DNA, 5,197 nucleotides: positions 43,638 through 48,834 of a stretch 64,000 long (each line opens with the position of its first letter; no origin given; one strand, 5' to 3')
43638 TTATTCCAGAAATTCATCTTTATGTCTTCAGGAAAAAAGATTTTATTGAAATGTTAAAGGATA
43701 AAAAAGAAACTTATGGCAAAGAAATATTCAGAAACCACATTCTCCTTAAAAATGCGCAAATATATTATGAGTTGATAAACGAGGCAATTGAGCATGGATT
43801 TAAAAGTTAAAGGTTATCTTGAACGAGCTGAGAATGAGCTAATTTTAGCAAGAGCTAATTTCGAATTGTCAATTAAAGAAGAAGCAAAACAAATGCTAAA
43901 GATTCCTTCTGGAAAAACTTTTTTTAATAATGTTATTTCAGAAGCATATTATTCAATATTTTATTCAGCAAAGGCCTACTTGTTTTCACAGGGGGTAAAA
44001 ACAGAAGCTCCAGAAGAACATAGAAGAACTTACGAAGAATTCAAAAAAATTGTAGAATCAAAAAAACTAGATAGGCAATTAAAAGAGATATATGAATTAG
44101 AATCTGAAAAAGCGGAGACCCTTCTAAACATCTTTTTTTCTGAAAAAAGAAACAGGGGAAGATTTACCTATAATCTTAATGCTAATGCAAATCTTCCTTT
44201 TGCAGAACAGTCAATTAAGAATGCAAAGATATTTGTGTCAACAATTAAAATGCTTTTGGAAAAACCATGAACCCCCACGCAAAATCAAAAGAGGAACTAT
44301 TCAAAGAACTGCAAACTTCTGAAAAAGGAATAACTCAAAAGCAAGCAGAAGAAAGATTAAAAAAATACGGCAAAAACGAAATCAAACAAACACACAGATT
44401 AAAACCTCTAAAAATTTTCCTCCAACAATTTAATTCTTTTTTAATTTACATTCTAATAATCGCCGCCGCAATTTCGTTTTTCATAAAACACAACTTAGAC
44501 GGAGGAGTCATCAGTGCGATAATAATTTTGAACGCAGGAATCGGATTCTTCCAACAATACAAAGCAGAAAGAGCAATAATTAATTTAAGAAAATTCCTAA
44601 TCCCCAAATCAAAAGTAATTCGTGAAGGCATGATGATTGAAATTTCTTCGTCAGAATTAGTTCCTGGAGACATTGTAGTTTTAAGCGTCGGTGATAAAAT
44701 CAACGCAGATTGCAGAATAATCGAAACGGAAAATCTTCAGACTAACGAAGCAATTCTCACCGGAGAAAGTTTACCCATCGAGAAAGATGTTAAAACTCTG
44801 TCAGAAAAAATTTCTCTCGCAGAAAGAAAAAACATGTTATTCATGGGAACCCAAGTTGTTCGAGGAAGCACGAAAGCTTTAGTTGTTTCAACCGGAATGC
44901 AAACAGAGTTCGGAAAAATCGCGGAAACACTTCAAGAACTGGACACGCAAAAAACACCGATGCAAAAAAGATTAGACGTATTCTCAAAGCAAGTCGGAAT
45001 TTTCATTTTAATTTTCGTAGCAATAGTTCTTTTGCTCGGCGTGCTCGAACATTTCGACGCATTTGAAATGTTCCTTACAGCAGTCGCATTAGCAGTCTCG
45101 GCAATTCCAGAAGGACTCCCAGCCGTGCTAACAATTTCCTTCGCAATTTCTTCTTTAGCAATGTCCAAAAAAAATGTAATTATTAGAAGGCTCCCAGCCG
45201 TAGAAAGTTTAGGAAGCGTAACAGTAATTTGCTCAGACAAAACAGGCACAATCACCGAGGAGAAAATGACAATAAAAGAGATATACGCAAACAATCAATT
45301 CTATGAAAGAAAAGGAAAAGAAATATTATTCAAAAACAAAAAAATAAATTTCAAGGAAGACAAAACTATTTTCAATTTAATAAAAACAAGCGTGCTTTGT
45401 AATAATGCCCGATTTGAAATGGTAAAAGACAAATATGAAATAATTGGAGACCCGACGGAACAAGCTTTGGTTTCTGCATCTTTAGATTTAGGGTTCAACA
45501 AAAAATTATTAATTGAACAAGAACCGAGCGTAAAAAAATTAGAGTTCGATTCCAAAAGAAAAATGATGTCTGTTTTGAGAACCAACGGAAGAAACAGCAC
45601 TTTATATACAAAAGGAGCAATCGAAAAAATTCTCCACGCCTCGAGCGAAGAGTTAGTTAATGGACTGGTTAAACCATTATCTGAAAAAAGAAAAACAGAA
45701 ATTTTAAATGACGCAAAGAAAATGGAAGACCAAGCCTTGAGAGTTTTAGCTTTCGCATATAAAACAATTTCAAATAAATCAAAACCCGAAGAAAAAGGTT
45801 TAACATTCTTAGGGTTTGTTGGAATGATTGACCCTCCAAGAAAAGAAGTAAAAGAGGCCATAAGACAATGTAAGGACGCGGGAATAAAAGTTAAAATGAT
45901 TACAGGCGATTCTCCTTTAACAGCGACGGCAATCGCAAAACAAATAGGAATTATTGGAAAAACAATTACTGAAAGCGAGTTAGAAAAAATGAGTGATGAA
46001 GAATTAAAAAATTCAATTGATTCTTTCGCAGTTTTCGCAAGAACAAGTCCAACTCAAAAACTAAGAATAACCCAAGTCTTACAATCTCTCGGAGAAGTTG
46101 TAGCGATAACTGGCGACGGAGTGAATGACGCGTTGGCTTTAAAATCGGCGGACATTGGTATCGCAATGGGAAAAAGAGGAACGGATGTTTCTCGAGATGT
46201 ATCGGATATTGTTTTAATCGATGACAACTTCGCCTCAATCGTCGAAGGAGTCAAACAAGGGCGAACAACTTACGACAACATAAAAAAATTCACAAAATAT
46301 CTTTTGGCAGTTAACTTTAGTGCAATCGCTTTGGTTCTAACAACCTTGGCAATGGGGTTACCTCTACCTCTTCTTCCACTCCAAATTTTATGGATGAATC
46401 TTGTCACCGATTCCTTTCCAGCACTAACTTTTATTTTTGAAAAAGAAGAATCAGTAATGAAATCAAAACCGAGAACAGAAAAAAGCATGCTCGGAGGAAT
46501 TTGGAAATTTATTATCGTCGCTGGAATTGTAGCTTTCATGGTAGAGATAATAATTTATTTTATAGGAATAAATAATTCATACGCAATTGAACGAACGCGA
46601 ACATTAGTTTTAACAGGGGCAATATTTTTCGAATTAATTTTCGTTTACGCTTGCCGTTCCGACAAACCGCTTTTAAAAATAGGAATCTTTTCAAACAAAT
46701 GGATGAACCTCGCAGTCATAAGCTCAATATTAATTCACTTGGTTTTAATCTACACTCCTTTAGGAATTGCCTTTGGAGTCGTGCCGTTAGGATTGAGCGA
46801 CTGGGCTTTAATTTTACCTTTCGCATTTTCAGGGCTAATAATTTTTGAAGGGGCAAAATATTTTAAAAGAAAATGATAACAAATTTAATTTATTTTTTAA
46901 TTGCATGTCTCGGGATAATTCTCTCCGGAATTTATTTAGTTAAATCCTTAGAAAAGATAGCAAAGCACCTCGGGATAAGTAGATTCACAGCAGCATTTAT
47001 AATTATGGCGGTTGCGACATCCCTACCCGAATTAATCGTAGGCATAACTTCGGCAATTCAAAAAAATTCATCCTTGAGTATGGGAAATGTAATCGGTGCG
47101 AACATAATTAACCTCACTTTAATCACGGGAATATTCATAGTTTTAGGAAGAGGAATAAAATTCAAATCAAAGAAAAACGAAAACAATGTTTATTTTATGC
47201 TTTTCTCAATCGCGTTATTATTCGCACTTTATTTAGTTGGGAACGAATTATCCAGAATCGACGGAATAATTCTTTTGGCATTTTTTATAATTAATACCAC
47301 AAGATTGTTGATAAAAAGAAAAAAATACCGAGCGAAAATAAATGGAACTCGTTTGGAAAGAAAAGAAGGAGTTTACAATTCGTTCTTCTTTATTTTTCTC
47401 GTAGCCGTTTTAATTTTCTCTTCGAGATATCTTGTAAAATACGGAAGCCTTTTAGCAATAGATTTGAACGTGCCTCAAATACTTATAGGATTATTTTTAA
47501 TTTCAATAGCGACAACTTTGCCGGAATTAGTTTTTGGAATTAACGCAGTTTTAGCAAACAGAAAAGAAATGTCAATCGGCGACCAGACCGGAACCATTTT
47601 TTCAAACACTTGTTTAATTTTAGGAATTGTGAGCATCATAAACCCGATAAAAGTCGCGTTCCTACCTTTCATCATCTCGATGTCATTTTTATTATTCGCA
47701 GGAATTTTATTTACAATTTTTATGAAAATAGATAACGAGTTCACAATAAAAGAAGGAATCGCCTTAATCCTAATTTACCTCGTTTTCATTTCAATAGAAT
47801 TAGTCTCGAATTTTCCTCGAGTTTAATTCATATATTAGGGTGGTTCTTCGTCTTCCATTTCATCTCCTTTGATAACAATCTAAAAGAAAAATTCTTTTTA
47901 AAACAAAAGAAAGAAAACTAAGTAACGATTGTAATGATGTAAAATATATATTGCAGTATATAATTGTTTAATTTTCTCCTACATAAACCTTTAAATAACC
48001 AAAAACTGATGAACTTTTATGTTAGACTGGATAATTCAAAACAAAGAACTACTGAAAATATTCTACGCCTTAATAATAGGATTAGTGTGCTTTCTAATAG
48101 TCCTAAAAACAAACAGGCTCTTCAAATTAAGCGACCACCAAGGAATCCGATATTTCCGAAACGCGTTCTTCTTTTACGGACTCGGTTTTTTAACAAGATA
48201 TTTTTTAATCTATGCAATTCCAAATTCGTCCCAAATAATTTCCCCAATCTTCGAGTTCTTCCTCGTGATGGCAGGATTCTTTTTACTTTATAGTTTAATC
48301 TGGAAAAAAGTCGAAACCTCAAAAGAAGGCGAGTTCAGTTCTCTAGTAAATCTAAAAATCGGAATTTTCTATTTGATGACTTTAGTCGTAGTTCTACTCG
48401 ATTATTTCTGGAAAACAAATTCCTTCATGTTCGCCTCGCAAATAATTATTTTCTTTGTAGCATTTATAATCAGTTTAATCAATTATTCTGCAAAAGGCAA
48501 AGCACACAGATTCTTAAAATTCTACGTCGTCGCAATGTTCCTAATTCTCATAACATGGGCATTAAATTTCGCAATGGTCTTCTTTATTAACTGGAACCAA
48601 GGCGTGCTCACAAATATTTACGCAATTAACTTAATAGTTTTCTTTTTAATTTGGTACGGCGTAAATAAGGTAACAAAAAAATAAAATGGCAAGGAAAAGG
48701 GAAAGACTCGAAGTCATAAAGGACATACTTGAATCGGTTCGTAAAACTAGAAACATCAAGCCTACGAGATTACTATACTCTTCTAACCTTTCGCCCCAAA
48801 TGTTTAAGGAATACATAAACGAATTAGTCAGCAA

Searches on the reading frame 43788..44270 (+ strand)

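Call 59: search_protein_families(library=pfam, proteins=[window:43788-44270:+], max_evalue=0.01)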
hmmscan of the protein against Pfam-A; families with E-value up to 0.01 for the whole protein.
window:43788-44270:+ (160 aa): 2 families
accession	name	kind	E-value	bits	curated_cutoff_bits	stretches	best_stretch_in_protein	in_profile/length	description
PF05168.19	HEPN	-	0.00029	21.4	22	0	42-105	22-84/117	HEPN domain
PF05256.17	UPF0223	-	0.007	17.2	25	0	67-107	30-67/86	Uncharacterised protein family (UPF0223)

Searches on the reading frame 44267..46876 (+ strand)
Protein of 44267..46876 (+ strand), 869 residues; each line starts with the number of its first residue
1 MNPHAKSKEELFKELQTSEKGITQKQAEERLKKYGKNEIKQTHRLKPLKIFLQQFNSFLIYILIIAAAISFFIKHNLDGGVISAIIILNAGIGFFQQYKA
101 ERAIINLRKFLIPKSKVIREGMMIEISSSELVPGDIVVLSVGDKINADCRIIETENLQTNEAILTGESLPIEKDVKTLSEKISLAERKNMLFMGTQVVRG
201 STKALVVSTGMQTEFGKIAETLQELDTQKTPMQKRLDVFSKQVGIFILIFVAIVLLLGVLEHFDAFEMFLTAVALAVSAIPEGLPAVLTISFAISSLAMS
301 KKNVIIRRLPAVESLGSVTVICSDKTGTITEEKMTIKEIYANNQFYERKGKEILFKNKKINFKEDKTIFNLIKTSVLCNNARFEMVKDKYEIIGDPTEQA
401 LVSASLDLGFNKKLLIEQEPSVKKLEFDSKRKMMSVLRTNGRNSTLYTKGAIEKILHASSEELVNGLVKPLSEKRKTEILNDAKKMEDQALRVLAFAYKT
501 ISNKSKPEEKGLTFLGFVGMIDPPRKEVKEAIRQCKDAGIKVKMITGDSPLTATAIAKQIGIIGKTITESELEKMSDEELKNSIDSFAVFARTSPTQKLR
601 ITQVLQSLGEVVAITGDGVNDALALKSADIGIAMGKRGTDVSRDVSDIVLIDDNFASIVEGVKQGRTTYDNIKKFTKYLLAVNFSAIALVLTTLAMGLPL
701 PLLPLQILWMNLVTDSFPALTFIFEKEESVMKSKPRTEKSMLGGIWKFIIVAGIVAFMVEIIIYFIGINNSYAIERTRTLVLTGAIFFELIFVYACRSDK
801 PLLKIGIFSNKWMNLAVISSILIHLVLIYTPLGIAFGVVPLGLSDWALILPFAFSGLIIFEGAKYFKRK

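Call 59: search_protein_families(library=pfam, proteins=[window:44267-46876:+], max_evalue=0.01)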
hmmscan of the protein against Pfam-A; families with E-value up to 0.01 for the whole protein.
window:44267-46876:+ (869 aa): 6 families
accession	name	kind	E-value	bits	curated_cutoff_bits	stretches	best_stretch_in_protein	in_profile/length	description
PF00122.25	E1-E2_ATPase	-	3.6e-52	176.9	28.1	1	112-302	4-181/181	E1-E2 ATPase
PF00689.26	Cation_ATPase_C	-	5.1e-40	137.5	27.3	1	699-866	1-175/175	Cation transporting ATPase, C-terminus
PF00690.31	Cation_ATPase_N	-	1.1e-22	79.9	20.4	1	4-70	2-69/69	Cation transporter/ATPase, N-terminus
PF13246.12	Cation_ATPase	-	5.4e-19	68.5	21.7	1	376-460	1-89/91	Cation transport ATPase (P-type)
PF00702.32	Hydrolase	-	2.9e-17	64.1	26.4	1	320-629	3-191/191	haloacid dehalogenase-like hydrolase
PF08282.18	Hydrolase_3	-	0.0011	19.2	20.9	0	610-637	204-231/255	haloacid dehalogenase-like hydrolase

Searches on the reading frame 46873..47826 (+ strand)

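Call 59: search_protein_families(library=pfam, proteins=[window:46873-47826:+], max_evalue=0.01)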
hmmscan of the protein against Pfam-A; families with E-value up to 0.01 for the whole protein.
window:46873-47826:+ (317 aa): 2 families
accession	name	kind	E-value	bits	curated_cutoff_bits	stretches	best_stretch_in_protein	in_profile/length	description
PF01699.29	Na_Ca_ex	-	1.4e-45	155.4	24.9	2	5-142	3-146/151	Sodium/calcium exchanger protein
PF19545.4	DUF6069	-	0.0077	16.8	27.2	0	5-65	47-106/129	Family of unknown function (DUF6069)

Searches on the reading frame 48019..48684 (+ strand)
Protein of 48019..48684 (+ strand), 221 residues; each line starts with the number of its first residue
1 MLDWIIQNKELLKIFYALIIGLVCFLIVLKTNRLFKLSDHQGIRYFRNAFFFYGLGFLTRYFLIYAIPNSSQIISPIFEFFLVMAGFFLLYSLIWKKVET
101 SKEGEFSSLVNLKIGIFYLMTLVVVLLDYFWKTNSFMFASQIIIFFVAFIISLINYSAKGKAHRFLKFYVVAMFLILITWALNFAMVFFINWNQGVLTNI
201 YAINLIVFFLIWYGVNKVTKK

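Call 59: search_protein_families(library=pfam, proteins=[window:48019-48684:+], max_evalue=0.01)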
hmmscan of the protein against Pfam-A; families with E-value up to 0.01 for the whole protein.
window:48019-48684:+ (221 aa): 0 families

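Call 92: search_protein_families(library=pfam, proteins=[window:48019-48684:+], max_evalue=1)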
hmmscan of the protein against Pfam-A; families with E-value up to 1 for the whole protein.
window:48019-48684:+ (221 aa): 1 family
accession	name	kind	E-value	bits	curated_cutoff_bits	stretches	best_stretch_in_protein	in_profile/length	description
PF07695.17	7TMR-DISM_7TM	-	0.21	11.9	29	1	14-209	3-195/205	7TM diverse intracellular signalling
